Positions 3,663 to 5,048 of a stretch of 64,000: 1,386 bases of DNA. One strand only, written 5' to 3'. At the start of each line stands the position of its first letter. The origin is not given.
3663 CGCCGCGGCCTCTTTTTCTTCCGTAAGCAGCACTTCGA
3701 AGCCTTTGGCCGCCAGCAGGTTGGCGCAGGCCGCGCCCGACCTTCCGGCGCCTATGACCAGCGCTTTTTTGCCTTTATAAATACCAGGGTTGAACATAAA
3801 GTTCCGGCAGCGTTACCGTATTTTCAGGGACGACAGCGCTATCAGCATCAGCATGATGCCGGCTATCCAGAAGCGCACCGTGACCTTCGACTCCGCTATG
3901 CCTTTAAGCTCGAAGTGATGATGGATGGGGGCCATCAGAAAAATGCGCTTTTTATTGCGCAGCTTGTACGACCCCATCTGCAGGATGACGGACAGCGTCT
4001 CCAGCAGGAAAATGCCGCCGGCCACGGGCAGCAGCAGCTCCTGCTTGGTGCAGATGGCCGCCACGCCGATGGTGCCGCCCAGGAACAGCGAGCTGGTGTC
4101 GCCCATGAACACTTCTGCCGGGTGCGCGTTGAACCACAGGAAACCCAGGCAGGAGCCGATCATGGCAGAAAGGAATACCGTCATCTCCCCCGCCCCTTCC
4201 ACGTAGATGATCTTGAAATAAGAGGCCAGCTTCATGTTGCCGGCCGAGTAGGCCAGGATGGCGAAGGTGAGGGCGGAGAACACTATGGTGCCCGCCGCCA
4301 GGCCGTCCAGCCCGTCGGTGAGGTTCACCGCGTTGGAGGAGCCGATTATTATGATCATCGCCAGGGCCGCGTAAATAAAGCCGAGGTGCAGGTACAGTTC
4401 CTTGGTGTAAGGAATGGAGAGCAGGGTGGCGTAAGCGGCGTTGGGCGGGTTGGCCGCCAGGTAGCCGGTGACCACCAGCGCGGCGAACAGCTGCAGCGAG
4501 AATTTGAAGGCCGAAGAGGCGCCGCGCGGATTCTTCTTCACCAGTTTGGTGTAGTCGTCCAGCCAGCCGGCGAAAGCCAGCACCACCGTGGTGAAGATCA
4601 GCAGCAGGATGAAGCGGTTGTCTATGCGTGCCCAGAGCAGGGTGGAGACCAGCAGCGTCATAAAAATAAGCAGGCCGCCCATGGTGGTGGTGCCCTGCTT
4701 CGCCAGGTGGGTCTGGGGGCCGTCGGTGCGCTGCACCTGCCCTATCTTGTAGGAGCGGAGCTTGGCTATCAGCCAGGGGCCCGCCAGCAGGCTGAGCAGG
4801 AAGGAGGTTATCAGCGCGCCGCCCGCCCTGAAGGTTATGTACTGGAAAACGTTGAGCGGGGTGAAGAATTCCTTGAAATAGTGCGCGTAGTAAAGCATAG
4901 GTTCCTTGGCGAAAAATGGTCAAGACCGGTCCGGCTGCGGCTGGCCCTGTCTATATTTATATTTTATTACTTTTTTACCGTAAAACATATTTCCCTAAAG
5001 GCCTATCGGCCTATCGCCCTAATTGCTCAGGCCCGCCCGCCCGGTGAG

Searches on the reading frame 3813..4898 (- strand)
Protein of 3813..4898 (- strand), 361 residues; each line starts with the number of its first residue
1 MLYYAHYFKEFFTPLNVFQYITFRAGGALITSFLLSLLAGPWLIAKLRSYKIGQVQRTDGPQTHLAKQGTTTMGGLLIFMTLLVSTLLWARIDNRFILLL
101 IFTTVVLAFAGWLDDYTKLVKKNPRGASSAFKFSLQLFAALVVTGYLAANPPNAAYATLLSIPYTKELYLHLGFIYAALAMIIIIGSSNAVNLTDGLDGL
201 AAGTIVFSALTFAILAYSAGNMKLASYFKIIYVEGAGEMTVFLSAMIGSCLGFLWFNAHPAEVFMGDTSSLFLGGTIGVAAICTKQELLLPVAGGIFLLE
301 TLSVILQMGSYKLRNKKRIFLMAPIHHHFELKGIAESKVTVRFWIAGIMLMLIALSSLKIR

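Call 4: search_protein_families(library=pfam, proteins=[window:3813-4898:-])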
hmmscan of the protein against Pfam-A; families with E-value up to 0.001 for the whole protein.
window:3813-4898:- (361 aa): 1 family
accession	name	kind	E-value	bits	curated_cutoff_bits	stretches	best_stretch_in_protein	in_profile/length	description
PF00953.26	Glycos_transf_4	-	1.8e-33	116.2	27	1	98-283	2-158/160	Glycosyl transferase family 4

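Call 5: search_protein_families(library=ncbifam, proteins=[window:3813-4898:-])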
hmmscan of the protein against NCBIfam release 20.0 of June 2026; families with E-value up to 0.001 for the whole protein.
window:3813-4898:- (361 aa): 3 families
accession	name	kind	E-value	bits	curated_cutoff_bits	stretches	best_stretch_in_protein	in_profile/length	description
TIGR00445.1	mraY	equivalog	2e-110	369.2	192.05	1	36-361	1-321/321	phospho-N-acetylmuramoyl-pentapeptide-transferase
NF053644.1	MraY_archaea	equivalog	6.9e-33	114.4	450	2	169-355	175-340/340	pseudomurein biosynthesis MraY family phospho-N-acetylmuramoyl-pentapeptide-transferase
TIGR02380.1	ECA_wecA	exception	9.8e-13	47.9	326.05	1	54-277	24-222/346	UDP-N-acetylglucosamine--undecaprenyl-phosphate N-acetylglucosaminephosphotransferase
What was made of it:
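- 3813..4898 (-): mraY, first gene of the downstream dcw half. TIGR00445, 369 bits (call 5)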

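Call 6: find_encoding_contigs(protein=window:3813-4898:-, flank=10000, max_places=6)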
Protein window:3813-4898:- (361 aa): 15 contigs read that carry it; 6 places shown.
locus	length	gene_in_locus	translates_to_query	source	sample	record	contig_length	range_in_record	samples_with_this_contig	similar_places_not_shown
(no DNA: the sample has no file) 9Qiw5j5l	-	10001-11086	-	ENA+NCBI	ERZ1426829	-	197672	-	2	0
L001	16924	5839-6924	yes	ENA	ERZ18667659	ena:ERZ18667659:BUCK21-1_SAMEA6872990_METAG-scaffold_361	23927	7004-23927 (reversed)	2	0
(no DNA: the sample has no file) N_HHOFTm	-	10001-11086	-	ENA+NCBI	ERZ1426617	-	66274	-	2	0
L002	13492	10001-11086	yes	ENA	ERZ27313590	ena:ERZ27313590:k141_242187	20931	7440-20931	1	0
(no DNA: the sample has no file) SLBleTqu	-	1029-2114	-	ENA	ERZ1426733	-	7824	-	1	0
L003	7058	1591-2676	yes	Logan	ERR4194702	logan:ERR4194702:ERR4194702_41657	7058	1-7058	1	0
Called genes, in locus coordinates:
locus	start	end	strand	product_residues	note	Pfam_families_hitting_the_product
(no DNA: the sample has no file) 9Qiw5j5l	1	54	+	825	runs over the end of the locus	PF26549:Tricorn_N, PF13414:TPR_11 (weak), PF13432:TPR_16 (weak), PF14559:TPR_19, PF13414:TPR_11 (weak), PF13424:TPR_12 (weak), PF07719:TPR_2 (weak), PF13181:TPR_8 (weak), +14 more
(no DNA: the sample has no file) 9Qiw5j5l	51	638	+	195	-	PF04542:Sigma70_r2, PF08281:Sigma70_r4_2, PF04545:Sigma70_r4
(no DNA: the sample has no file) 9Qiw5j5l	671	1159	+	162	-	-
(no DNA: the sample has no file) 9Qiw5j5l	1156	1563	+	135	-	-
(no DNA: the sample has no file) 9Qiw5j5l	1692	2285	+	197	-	-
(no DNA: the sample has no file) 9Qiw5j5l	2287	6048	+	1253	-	PF00801:PKD, PF18911:PKD_4, PF01161:PBP, PF00801:PKD, PF18911:PKD_4, PF01161:PBP, PF00801:PKD, PF18911:PKD_4, +5 more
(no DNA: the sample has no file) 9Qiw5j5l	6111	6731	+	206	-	PF01161:PBP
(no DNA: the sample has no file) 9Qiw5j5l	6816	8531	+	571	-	PF07813:LTXXQ (faint)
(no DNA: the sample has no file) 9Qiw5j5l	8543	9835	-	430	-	PF03415:Peptidase_C11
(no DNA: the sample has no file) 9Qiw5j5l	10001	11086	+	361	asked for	PF00953:Glycos_transf_4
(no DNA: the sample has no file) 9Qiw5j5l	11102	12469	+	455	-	PF21799:MurD-like_N, PF08245:Mur_ligase_M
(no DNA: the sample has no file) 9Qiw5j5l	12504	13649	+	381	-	PF01098:FTSW_RODA_SPOVE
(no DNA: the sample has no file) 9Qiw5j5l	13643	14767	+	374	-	PF03033:Glyco_transf_28, PF13579:Glyco_trans_4_4, PF04101:Glyco_tran_28_C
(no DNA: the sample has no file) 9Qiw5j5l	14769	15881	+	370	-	PF02615:Ldh_2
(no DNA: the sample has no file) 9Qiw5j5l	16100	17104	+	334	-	PF10459:Peptidase_S46 (faint), PF00089:Trypsin (weak), PF13365:Trypsin_2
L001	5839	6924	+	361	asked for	PF00953:Glycos_transf_4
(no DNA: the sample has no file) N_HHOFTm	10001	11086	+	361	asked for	PF00953:Glycos_transf_4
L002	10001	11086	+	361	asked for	PF00953:Glycos_transf_4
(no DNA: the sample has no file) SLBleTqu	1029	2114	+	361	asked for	PF00953:Glycos_transf_4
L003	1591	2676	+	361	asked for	PF00953:Glycos_transf_4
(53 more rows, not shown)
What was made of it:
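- Closest known: Canonical dcw. Different: The cluster stops at murG, followed by an Ldh_2 gene rather than murC (call 6).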

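Call 7: find_related_loci(query=window:3813-4898:-, collection=genome_contigs, flank=10000)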
Query window:3813-4898:- (361 aa) in genome_contigs; peptide patterns used: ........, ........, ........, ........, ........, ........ (x = any residue, [..] = any of these).
600 stretches matched a pattern (row limit reached: there are more); 599 encode a relative of the query (tblastn E <= 1e-3); the best 80 are kept; 80 distinct loci.
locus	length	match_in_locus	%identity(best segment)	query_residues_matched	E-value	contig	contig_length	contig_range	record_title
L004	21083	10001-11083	63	1-361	5e-159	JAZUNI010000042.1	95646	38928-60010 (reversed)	MAG: Elusimicrobiaceae bacterium isolate T1900044889_TS20190355.MAGScoT_cleanbin_000011 SGB_3240_k141_1983876, whole gen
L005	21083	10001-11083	64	1-361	2e-152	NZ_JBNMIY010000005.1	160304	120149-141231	MAG: Candidatus Avelusimicrobium sp. isolate CM_BacAve2175.84 k141_386180_length_160304_cov_30.4980, whole genome shotgu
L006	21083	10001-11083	52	1-361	6e-124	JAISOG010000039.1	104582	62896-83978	MAG: Candidatus Endomicrobiellum incisitermitis isolate Iy174_bin31 k119_2071954, whole genome shotgun sequence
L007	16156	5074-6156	53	1-361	9e-124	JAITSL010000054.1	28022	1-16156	MAG: Candidatus Endomicrobiellum roisinitermitis isolate Roe453_bin8 k119_3046025, whole genome shotgun sequence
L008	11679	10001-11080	53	1-361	6e-121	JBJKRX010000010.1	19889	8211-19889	MAG: Nitrospirota bacterium isolate Bin_69 S1Ck127_1905071_flag_1_multi_9.0000_len_19889, whole genome shotgun sequence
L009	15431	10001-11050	51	9-361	3e-113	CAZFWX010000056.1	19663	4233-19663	MAG TPA_asm: uncultured Desulfobacterales bacterium isolate binchicken_co107_460 genome assembly, contig: NODE_6796_leng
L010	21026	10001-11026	51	16-361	7e-112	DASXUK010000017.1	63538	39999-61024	MAG TPA_asm: Desulfuromonadaceae bacterium isolate SMAG_U4716 k141_227292, whole genome shotgun sequence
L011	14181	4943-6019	49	1-361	2e-111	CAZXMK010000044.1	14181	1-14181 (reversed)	MAG TPA_asm: uncultured Syntrophaceae bacterium isolate SRP278314_co2_182 genome assembly, contig: NODE_5721_length_1418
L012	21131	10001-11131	50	1-361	2e-110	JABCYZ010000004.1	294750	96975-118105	MAG: Acidobacteria bacterium isolate Inc-BW-C-12-O_MAG13 Ga0210391_10000016, whole genome shotgun sequence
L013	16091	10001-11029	52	15-361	2e-110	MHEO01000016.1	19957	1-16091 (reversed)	MAG: Nitrospirae bacterium RIFCSPHIGHO2_01_FULL_66_17 rifcsphigho2_01_scaffold_15452, whole genome shotgun sequence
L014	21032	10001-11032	52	12-359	3e-110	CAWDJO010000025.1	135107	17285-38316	MAG: uncultured delta proteobacterium isolate MFD00709.bin.2.147 genome assembly, contig: contig_42682, whole genome sho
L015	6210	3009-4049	51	12-361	1e-109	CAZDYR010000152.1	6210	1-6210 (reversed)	MAG TPA_asm: uncultured Smithella sp. isolate binchicken_co269_128 genome assembly, contig: NODE_13297_length_6210_cov_4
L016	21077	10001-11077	49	1-361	1e-109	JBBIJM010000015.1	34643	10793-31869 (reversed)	MAG: Syntrophobacterales bacterium isolate SLS170214_bin_162 NODE_525_length_34643_cov_3.0713, whole genome shotgun sequ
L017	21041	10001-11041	51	12-361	1e-109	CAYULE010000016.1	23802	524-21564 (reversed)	MAG TPA_asm: uncultured Smithella sp. isolate binchicken_co269_68 genome assembly, contig: NODE_1872_length_23802_cov_18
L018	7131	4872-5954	47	1-361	7e-109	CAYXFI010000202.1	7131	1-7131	MAG TPA_asm: uncultured Cytophagia bacterium isolate SRP338002_co1_109 genome assembly, contig: NODE_9728_length_7131_co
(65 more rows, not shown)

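Call 10: find_homologous_proteins(query=window:3813-4898:-, max_evalue=1e-80)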
Query window:3813-4898:- (361 aa): 7840 proteins with E <= 1e-80 among 8000 candidates; the best 120 are listed.
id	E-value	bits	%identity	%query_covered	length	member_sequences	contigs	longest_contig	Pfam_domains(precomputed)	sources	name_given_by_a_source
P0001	1.6e-228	776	100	100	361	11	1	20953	PF00953.27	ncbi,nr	ncbi:MAG: phospho-N-acetylmuramoyl-pentapeptide-transferase [Elusimicrobia bacterium]|nr:phospho-N-a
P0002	1.8e-209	713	90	100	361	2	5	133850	PF00953.27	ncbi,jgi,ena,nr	ncbi:MAG TPA: phospho-N-acetylmuramoyl-pentapeptide-transferase [Elusimicrobia bacterium]|nr:MAG: ph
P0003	1.3e-208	710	90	100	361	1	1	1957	PF00953.27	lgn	-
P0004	1.3e-206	704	89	100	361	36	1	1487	PF00953.27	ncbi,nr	ncbi:MAG: phospho-N-acetylmuramoyl-pentapeptide-transferase [Elusimicrobiota bacterium]|nr:phospho-N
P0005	1.5e-202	690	86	100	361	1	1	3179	PF00953.27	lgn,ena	-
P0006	2.5e-202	690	86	100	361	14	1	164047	PF00953.27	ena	-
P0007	1.8e-201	687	86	100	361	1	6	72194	PF00953.27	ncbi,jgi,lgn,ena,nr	ncbi:MAG TPA: phospho-N-acetylmuramoyl-pentapeptide-transferase [Elusimicrobia bacterium]|nr:MAG: ph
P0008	4.2e-201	686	85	100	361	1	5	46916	PF00953.27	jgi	jgi:phospho-N-acetylmuramoyl-pentapeptide-transferase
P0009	7.5e-201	685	84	100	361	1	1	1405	PF00953.27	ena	-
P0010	1.3e-200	684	85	100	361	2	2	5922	PF00953.27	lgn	-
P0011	2.1e-200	683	85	100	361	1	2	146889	PF00953.27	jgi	jgi:phospho-N-acetylmuramoyl-pentapeptide-transferase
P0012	2.3e-200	683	86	100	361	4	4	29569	PF00953.27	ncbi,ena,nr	ncbi:MAG: phospho-N-acetylmuramoyl-pentapeptide-transferase [Elusimicrobia bacterium]|nr:phospho-N-a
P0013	2.9e-200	683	85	100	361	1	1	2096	PF00953.27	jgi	jgi:phospho-N-acetylmuramoyl-pentapeptide-transferase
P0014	3.4e-200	683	84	100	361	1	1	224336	PF00953.27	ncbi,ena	-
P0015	4.1e-200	682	87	100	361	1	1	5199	PF00953.27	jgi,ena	-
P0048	1.1e-190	651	81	100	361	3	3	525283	PF00953.27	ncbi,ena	-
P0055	1.1e-183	628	76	100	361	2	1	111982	PF00953.27,PF10555.15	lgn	-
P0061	8.6e-174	596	73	100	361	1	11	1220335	PF00953.27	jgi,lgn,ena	-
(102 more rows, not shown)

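Call 12: find_encoding_contigs(protein=P0002, flank=10000, max_places=2)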
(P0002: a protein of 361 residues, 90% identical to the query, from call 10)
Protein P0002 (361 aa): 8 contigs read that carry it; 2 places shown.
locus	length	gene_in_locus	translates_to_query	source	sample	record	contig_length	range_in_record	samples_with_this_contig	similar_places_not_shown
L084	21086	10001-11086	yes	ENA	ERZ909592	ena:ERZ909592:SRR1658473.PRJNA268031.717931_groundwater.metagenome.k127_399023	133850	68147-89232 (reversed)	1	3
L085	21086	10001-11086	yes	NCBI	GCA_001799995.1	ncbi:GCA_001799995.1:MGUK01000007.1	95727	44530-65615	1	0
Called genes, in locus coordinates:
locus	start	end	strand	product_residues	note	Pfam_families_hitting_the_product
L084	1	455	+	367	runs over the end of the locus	PF13485:Peptidase_MA_2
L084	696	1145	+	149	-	PF02381:MraZ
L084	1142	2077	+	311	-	PF01795:Methyltransf_5, PF13649:Methyltransf_25 (weak)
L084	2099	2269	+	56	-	-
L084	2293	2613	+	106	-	-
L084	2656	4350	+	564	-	PF03717:PBP_dimer, PF00905:Transpeptidase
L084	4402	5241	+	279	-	PF03783:CsgG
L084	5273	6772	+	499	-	PF01225:Mur_ligase, PF08245:Mur_ligase_M, PF02875:Mur_ligase_C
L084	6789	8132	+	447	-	PF08245:Mur_ligase_M, PF02875:Mur_ligase_C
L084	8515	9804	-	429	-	PF03415:Peptidase_C11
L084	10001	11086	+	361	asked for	PF00953:Glycos_transf_4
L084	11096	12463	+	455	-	PF21799:MurD-like_N, PF08245:Mur_ligase_M, PF02875:Mur_ligase_C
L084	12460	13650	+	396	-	PF01098:FTSW_RODA_SPOVE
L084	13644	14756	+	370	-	PF03033:Glyco_transf_28, PF13579:Glyco_trans_4_4, PF04101:Glyco_tran_28_C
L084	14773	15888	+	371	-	PF02615:Ldh_2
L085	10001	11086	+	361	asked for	PF00953:Glycos_transf_4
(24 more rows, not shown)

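Call 13: find_encoding_contigs(protein=P0048, flank=10000, max_places=2)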
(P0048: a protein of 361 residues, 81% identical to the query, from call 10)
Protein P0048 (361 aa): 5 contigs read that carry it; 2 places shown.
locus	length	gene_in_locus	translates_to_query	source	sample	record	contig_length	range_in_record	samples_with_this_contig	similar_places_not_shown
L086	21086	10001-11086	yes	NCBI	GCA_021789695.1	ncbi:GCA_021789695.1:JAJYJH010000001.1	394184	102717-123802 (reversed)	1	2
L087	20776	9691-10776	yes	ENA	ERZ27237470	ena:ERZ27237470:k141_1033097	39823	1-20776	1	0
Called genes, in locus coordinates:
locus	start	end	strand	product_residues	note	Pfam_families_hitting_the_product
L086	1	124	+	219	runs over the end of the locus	PF02527:GidB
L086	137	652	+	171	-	-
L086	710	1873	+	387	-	PF13485:Peptidase_MA_2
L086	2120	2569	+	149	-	PF02381:MraZ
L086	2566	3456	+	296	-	PF01795:Methyltransf_5, PF13649:Methyltransf_25 (faint)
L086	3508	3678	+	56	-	-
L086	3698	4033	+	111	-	-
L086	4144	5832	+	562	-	PF03717:PBP_dimer, PF00905:Transpeptidase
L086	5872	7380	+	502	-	PF01225:Mur_ligase, PF08245:Mur_ligase_M, PF02875:Mur_ligase_C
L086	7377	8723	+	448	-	PF08245:Mur_ligase_M, PF02875:Mur_ligase_C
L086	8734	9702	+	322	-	PF00480:ROK, PF01869:BcrAD_BadFG (weak)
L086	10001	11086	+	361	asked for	PF00953:Glycos_transf_4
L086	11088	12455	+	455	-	PF21799:MurD-like_N, PF08245:Mur_ligase_M, PF02875:Mur_ligase_C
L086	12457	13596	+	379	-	PF01098:FTSW_RODA_SPOVE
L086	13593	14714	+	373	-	PF03033:Glyco_transf_28, PF13439:Glyco_transf_4 (faint), PF13579:Glyco_trans_4_4, PF04101:Glyco_tran_28_C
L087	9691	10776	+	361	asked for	PF00953:Glycos_transf_4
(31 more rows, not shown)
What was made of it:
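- On dcw cluster (canonical arrangement): An Ldh_2 gene follows murG here and in relatives (calls 6, 12, 13).
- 81%: ROK kinase (call 13)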

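Call 14: find_encoding_contigs(protein=P0061, flank=10000, max_places=2)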
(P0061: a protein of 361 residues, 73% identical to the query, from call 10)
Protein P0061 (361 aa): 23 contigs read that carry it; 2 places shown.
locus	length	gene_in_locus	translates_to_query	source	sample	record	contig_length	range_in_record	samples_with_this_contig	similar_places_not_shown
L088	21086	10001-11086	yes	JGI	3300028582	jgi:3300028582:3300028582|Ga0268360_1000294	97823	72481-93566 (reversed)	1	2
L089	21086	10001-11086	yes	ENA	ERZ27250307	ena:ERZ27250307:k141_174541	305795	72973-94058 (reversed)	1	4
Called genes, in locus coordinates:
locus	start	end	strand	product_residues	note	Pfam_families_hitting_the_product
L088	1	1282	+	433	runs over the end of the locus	PF00753:Lactamase_B, PF19583:ODP, PF12706:Lactamase_B_2 (weak), PF00258:Flavodoxin_1 (weak)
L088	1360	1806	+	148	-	PF01613:Flavin_Reduct (weak), PF21349:RUBY_RBDX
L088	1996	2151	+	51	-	-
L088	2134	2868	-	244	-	-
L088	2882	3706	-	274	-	-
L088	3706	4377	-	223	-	-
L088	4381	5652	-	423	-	PF20539:DUF6754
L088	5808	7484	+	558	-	PF02310:B12-binding, PF04055:Radical_SAM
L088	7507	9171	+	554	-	PF02310:B12-binding, PF04055:Radical_SAM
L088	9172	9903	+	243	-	PF00027:cNMP_binding, PF13545:HTH_Crp_2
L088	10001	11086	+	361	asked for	PF00953:Glycos_transf_4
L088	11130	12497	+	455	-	PF21377:MurD_N (weak), PF21799:MurD-like_N, PF08245:Mur_ligase_M, PF02875:Mur_ligase_C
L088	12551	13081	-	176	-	PF01161:PBP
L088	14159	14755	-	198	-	-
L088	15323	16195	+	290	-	PF02091:tRNA-synt_2e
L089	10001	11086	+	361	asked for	PF00953:Glycos_transf_4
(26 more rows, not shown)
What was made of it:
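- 73%: mraY unlinked from murF (call 14) A PEBP gene also sits next to mraY-murD in the 73% relative (call 14).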

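Call 15: find_related_loci(query=window:3813-4898:-, collection=metagenome_contigs, flank=10000)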
Query window:3813-4898:- (361 aa) in metagenome_contigs; peptide patterns used: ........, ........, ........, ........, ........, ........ (x = any residue, [..] = any of these).
600 stretches matched a pattern (row limit reached: there are more); 598 encode a relative of the query (tblastn E <= 1e-3); the best 80 are kept; 80 distinct loci.
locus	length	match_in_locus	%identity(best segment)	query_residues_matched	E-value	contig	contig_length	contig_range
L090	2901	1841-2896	65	1-352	1e-150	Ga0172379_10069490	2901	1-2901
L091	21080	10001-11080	52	1-361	5e-118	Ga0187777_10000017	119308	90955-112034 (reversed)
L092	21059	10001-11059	49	9-361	4e-112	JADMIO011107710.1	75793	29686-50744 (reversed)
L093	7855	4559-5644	49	1-361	7e-112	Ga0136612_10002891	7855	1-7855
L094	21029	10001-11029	51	15-361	8e-112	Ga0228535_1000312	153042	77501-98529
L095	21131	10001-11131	51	1-361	2e-111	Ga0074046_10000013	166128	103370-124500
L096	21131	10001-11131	50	1-361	3e-111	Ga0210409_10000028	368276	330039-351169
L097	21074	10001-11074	50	1-361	6e-111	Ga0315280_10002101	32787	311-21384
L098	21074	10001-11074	50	1-361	1e-110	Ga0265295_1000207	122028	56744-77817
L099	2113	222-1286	48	1-361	1e-116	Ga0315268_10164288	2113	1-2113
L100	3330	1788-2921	48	1-361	1e-112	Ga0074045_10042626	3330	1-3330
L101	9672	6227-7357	50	1-361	4e-110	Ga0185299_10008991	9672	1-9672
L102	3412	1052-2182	49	1-361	9e-112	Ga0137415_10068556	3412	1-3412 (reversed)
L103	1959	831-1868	50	16-361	5e-116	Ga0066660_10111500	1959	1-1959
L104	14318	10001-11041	50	12-361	3e-109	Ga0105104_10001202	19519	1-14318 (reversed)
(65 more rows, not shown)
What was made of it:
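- Tried and rejected: Metagenome-wide locus search with MraY (call 15).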

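Call 16: find_encoding_contigs(protein=P0006, flank=10000, max_places=1)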
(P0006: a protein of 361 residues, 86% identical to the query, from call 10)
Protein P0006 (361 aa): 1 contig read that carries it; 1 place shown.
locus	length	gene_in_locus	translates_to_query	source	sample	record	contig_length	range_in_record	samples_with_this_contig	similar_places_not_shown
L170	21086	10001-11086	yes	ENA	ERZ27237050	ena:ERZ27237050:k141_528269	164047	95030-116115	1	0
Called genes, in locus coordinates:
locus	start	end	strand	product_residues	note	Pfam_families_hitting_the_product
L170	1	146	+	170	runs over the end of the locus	-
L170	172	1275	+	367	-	PF13485:Peptidase_MA_2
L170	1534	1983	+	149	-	PF02381:MraZ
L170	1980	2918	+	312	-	PF01795:Methyltransf_5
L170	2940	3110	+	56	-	-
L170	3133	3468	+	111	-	-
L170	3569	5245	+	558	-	PF03717:PBP_dimer, PF00905:Transpeptidase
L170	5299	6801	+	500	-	PF01225:Mur_ligase, PF08245:Mur_ligase_M, PF02875:Mur_ligase_C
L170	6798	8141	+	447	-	PF08245:Mur_ligase_M, PF02875:Mur_ligase_C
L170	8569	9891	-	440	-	PF03415:Peptidase_C11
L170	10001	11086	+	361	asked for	PF00953:Glycos_transf_4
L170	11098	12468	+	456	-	PF21799:MurD-like_N, PF08245:Mur_ligase_M, PF02875:Mur_ligase_C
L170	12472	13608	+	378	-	PF01098:FTSW_RODA_SPOVE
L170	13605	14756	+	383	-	PF03033:Glyco_transf_28, PF13439:Glyco_transf_4 (faint), PF13579:Glyco_trans_4_4, PF04101:Glyco_tran_28_C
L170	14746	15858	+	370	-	PF02615:Ldh_2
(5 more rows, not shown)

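Call 17: find_encoding_contigs(protein=P0014, flank=10000, max_places=1)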
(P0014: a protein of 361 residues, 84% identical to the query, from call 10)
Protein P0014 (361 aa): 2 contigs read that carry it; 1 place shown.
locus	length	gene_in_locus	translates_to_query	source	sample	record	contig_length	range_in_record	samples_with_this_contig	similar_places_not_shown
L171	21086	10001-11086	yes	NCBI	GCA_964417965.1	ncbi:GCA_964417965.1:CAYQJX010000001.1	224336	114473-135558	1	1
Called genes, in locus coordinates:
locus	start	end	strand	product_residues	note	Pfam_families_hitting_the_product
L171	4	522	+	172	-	-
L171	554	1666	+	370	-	PF13485:Peptidase_MA_2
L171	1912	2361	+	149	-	PF02381:MraZ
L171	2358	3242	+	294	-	PF01795:Methyltransf_5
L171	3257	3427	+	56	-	-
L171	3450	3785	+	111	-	-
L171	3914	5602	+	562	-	PF03717:PBP_dimer, PF00905:Transpeptidase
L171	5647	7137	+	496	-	PF01225:Mur_ligase, PF08245:Mur_ligase_M, PF02875:Mur_ligase_C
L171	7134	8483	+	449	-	PF08245:Mur_ligase_M, PF02875:Mur_ligase_C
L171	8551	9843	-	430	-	PF03415:Peptidase_C11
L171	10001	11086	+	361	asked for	PF00953:Glycos_transf_4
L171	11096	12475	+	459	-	PF21799:MurD-like_N, PF08245:Mur_ligase_M, PF02875:Mur_ligase_C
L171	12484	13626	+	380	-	PF01098:FTSW_RODA_SPOVE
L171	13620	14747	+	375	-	PF03033:Glyco_transf_28, PF13579:Glyco_trans_4_4, PF04101:Glyco_tran_28_C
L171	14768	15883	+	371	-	PF02615:Ldh_2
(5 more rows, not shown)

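Call 18: find_encoding_contigs(protein=P0055, flank=10000, max_places=1)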
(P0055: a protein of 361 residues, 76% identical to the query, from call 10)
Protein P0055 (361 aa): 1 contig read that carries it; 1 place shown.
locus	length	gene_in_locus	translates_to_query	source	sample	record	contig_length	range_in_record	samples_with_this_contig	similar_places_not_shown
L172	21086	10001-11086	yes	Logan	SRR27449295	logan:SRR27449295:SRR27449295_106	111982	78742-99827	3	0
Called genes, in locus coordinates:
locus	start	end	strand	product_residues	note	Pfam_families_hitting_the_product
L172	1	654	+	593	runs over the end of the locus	PF01134:GIDA, PF12831:FAD_oxidored (faint), PF13932:SAM_GIDA_C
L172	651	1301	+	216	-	PF02527:GidB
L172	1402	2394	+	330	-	PF13485:Peptidase_MA_2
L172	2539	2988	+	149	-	PF02381:MraZ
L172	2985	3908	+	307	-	PF01795:Methyltransf_5, PF13847:Methyltransf_31 (faint), PF13649:Methyltransf_25 (weak)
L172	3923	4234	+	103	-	PF19579:FtsL_2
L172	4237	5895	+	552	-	PF03717:PBP_dimer, PF00905:Transpeptidase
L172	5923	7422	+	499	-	PF01225:Mur_ligase, PF08245:Mur_ligase_M, PF02875:Mur_ligase_C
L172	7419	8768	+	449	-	PF08245:Mur_ligase_M, PF02875:Mur_ligase_C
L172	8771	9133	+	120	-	-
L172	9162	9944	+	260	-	PF07719:TPR_2 (faint), PF13428:TPR_14 (faint), PF13432:TPR_16 (faint)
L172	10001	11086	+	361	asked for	PF10555:MraY_sig1 (faint), PF00953:Glycos_transf_4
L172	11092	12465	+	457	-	PF21377:MurD_N (weak), PF21799:MurD-like_N, PF08245:Mur_ligase_M, PF02875:Mur_ligase_C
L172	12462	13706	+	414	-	PF01098:FTSW_RODA_SPOVE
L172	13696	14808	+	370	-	PF03033:Glyco_transf_28, PF04101:Glyco_tran_28_C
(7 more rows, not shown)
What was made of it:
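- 76%: a 120-aa protein plus a TPR protein (call 18) The 81% and 76% relatives carry entirely different genes (calls 13, 18).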
